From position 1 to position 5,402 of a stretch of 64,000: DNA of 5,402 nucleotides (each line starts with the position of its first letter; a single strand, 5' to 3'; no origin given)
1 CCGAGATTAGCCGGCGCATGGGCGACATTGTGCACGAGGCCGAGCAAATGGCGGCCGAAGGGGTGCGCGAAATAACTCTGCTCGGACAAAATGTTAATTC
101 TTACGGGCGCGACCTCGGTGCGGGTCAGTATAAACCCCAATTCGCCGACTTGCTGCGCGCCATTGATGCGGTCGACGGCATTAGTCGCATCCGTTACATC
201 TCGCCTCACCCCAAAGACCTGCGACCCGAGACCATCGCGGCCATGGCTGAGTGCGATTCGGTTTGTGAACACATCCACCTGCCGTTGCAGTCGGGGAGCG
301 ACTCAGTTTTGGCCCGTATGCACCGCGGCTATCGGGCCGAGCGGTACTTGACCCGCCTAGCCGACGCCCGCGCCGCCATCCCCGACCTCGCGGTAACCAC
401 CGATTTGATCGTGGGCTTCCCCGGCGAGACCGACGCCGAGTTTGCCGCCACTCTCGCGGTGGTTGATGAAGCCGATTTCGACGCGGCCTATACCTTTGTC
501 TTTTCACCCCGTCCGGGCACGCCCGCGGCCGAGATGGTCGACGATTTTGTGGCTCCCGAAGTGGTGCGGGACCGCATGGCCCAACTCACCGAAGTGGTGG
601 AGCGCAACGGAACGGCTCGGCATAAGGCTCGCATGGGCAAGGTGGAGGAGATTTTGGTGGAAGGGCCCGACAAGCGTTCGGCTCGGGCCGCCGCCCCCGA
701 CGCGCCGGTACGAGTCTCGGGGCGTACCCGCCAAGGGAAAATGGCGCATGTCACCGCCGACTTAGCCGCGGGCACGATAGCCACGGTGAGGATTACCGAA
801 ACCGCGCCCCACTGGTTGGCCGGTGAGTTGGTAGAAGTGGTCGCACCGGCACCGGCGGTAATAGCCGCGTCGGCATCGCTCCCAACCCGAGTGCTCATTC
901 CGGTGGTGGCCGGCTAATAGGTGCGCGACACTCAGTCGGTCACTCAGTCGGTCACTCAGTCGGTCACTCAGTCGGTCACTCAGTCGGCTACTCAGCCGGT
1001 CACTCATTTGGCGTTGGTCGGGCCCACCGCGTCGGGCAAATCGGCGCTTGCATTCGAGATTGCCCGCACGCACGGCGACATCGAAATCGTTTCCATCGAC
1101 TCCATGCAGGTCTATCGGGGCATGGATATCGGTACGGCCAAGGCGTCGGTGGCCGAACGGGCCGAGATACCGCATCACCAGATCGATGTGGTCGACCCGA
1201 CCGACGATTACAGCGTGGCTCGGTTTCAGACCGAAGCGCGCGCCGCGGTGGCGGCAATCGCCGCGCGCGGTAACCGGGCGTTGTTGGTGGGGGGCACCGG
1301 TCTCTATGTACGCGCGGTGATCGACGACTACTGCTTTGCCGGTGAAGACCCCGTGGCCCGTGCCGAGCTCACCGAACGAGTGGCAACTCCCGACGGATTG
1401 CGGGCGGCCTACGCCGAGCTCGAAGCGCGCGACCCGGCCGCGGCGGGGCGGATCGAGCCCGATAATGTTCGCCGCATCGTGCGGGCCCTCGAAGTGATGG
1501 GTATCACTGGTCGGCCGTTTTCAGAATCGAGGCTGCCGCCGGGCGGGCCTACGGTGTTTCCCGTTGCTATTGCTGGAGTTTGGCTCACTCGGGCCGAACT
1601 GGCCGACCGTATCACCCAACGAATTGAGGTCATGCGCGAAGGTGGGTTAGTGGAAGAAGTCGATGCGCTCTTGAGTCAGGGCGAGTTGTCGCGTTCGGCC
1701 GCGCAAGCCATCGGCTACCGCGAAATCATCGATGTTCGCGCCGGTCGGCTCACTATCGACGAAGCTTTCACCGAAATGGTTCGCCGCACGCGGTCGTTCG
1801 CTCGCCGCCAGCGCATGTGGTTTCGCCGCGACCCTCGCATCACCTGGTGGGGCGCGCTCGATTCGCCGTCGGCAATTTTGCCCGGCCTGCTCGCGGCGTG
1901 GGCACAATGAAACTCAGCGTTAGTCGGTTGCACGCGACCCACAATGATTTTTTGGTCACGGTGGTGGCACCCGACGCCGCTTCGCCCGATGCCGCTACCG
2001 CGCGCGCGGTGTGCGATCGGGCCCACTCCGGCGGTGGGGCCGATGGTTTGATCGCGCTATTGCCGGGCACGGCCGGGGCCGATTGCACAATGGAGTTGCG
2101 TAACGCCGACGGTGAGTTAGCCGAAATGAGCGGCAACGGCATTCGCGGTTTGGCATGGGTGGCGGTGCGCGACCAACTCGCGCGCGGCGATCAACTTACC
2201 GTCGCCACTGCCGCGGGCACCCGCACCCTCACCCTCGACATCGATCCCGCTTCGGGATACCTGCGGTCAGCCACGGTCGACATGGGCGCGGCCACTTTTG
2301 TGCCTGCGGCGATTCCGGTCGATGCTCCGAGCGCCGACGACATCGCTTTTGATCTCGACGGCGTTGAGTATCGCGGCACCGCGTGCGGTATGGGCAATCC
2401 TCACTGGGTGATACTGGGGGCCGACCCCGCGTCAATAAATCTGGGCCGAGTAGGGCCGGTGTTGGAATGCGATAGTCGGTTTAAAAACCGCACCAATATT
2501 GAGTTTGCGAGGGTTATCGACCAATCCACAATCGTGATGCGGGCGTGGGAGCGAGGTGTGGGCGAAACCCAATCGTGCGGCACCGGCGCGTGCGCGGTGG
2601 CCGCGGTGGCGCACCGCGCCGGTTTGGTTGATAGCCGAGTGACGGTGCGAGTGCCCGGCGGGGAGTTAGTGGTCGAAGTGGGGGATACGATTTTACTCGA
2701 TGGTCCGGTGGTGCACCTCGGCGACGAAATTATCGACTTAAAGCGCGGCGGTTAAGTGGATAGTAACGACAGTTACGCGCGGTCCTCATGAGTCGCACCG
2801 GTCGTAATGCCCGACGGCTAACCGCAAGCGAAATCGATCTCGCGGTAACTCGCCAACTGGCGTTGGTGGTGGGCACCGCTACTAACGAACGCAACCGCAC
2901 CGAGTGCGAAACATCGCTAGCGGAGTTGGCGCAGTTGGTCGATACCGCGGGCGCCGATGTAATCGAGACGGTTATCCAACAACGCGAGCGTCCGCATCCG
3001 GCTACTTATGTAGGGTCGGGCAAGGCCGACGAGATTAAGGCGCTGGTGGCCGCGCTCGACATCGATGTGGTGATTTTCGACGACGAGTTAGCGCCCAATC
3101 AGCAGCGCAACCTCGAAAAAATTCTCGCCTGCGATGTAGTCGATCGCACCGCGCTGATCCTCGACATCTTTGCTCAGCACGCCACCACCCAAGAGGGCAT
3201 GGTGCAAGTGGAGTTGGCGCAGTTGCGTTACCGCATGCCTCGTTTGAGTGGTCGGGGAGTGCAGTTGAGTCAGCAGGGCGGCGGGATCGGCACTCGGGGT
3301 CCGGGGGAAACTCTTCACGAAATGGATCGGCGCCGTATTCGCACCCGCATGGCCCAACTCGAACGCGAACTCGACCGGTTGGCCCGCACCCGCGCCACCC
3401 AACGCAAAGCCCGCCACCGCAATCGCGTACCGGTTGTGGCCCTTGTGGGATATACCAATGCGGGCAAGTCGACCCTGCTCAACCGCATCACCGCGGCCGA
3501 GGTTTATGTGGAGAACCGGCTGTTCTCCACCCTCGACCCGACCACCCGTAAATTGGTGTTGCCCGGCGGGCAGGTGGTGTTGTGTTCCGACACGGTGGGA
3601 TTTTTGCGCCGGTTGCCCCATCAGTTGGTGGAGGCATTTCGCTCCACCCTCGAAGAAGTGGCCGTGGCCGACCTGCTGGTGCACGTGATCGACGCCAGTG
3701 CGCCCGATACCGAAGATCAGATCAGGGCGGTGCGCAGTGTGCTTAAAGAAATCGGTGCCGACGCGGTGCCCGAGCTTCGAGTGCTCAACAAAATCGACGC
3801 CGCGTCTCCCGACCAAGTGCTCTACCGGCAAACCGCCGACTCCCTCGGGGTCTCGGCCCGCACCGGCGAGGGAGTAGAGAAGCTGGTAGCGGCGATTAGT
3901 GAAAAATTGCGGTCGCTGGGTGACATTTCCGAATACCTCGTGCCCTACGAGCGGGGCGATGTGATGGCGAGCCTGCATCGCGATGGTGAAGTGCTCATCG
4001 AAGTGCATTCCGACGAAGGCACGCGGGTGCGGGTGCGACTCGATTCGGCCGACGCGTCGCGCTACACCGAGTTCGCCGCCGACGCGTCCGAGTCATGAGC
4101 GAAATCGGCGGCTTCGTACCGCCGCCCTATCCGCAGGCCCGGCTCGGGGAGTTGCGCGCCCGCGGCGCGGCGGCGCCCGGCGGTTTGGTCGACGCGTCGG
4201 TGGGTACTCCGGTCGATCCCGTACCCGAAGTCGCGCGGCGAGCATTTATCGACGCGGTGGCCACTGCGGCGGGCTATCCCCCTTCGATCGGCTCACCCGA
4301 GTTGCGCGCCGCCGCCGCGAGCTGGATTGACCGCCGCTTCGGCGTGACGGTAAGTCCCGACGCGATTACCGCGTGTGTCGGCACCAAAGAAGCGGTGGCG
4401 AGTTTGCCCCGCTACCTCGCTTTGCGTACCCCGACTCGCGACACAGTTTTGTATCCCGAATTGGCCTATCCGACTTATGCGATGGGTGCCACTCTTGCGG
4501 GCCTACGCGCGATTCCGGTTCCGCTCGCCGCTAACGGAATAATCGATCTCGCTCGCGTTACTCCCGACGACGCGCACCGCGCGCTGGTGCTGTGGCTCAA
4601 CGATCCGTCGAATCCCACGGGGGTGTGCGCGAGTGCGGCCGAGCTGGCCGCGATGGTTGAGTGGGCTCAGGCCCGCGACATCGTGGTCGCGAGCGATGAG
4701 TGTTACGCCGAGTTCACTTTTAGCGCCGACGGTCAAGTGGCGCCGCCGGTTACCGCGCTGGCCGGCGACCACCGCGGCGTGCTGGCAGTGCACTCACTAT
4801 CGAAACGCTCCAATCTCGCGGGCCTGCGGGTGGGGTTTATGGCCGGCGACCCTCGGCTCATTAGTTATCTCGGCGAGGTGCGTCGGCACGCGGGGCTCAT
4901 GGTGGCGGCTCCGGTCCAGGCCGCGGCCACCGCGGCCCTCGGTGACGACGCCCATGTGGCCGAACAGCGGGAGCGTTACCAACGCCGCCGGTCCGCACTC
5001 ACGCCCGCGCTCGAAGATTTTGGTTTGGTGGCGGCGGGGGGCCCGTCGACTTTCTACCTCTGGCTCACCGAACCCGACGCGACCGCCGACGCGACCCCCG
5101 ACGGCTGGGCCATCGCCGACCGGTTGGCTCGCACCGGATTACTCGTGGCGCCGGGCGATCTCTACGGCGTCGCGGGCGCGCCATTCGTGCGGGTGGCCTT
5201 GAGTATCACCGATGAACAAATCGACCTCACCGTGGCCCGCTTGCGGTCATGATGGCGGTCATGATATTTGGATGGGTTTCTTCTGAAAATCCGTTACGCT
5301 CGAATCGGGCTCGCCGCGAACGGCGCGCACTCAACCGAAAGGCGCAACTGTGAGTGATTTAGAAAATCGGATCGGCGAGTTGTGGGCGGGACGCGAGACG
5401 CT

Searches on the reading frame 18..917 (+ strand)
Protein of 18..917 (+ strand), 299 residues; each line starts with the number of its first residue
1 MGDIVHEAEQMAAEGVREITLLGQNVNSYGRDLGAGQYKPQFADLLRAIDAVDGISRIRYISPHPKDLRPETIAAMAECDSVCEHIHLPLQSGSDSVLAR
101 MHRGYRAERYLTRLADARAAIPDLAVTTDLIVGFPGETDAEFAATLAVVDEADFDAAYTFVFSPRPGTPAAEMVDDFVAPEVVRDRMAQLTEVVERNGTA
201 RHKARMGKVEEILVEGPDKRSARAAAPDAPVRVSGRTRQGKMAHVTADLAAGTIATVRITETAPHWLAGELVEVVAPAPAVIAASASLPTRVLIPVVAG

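Call 47: search_protein_families(library=pfam, proteins=[window:18-917:+], max_evalue=0.00001)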
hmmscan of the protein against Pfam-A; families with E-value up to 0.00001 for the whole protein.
window:18-917:+ (299 aa): 1 family
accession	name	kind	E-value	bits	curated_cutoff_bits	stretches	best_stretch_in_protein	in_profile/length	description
PF04055.27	Radical_SAM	-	1.5e-18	68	29.5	1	3-146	32-163/166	Radical SAM superfamily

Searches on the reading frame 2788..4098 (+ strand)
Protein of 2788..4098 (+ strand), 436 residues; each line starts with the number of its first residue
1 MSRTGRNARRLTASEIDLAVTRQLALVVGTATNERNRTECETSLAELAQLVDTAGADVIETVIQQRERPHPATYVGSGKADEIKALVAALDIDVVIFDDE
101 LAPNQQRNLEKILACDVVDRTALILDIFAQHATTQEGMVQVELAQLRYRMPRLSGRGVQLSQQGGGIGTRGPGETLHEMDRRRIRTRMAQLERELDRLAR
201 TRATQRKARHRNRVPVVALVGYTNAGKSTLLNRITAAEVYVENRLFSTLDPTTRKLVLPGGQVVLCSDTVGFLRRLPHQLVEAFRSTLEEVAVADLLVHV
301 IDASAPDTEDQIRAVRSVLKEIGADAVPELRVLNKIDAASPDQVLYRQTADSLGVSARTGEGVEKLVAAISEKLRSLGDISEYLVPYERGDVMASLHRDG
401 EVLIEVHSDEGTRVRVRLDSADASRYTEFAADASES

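Call 47: search_protein_families(library=pfam, proteins=[window:2788-4098:+], max_evalue=0.00001)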
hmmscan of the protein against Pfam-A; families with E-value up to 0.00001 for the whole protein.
window:2788-4098:+ (436 aa): 4 families
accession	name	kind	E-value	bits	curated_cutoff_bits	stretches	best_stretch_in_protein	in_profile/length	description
PF13167.11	GTP-bdg_N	-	2.5e-36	124.6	25.4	1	42-129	2-89/89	GTP-binding GTPase N-terminal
PF16360.10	GTP-bdg_M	-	9.3e-29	100.2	29.5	1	131-209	1-79/79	GTP-binding GTPase Middle Region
PF01926.29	MMR_HSR1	-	1e-21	77.6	21.9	1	217-335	2-113/113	50S ribosome-binding GTPase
PF02421.24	FeoB_N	-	5e-06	26.5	27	0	217-367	3-153/156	Ferrous iron transport protein B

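Call 48: find_homologous_proteins(query=window:2788-4098:+, max_evalue=1e-50)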
Query window:2788-4098:+ (436 aa): 8000 proteins with E <= 1e-50 among 8000 candidates; the best 120 are listed.
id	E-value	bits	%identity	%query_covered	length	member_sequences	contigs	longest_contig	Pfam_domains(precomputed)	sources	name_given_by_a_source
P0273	3.4e-272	920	100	100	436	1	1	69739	PF01926.30,PF13167.12,PF02421.25,PF16360.11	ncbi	-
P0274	2.4e-266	901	98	100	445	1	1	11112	PF01926.30,PF13167.12,PF02421.25,PF16360.11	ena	-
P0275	3.0e-266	900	98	100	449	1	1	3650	PF01926.30,PF13167.12,PF02421.25,PF16360.11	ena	-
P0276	5.4e-230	781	84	100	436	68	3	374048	PF01926.30,PF13167.12,PF02421.25,PF16360.11,PF00009.34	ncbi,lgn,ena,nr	ncbi:MAG: GTPase HflX [Acidimicrobiia bacterium]|nr:GTPase HflX [Acidimicrobiia bacterium]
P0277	7.9e-230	780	83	100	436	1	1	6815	PF01926.30,PF13167.12,PF02421.25,PF16360.11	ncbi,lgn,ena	-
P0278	3.4e-229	778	83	100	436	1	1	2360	PF01926.30,PF13167.12,PF02421.25,PF16360.11,PF00009.34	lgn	-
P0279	9.0e-229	777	83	100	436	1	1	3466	PF01926.30,PF13167.12,PF02421.25,PF16360.11,PF00009.34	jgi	jgi:GTPase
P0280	2.5e-228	775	83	100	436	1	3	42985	PF01926.30,PF13167.12,PF02421.25,PF16360.11,PF00009.34,PF03193.23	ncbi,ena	-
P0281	1.1e-181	622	70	98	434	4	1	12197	PF19275.5,PF01926.30,PF13167.12,PF02421.25,PF16360.11,PF00009.34,PF03193.23,PF16897.11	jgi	-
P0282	1.7e-180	618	69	97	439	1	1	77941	PF01926.30,PF13167.12,PF02421.25,PF16360.11,PF03193.23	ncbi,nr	ncbi:MAG TPA: GTPase HflX [Acidimicrobiia bacterium]|nr:GTPase HflX [Acidimicrobiia bacterium]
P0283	7.6e-180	616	69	97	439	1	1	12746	PF01926.30,PF13167.12,PF02421.25,PF16360.11,PF03193.23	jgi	-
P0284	1.5e-179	615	69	97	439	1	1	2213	PF01926.30,PF13167.12,PF02421.25,PF16360.11,PF03193.23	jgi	-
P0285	1.5e-178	612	67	98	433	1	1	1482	PF19275.5,PF01926.30,PF13167.12,PF16360.11,PF00009.34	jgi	jgi:GTP-binding protein HflX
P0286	2.1e-178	611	69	98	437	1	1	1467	PF19275.5,PF01926.30,PF13167.12,PF02421.25,PF16360.11,PF03193.23,PF16897.11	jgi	jgi:GTP-binding protein HflX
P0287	3.6e-178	610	68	99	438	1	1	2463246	PF19275.5,PF01926.30,PF13167.12,PF02421.25,PF16360.11,PF16897.11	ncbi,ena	-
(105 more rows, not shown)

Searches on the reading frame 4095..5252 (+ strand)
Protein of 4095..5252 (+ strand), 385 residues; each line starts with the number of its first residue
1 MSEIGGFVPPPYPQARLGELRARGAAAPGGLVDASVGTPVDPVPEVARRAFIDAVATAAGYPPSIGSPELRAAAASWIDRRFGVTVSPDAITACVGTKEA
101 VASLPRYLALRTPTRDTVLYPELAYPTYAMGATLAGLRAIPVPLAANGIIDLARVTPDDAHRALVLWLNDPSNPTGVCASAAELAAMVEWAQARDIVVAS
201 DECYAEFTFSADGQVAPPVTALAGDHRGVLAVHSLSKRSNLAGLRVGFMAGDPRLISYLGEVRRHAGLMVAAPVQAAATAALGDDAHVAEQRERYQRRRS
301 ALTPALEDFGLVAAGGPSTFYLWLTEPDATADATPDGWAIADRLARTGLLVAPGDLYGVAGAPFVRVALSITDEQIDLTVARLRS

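Call 47: search_protein_families(library=pfam, proteins=[window:4095-5252:+], max_evalue=0.00001)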
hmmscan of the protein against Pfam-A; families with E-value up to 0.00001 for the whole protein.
window:4095-5252:+ (385 aa): 1 family
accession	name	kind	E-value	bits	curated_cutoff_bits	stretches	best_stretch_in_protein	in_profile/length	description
PF00155.27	Aminotran_1_2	-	5.8e-50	170.9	19.7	1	35-383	7-361/361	Aminotransferase class I and II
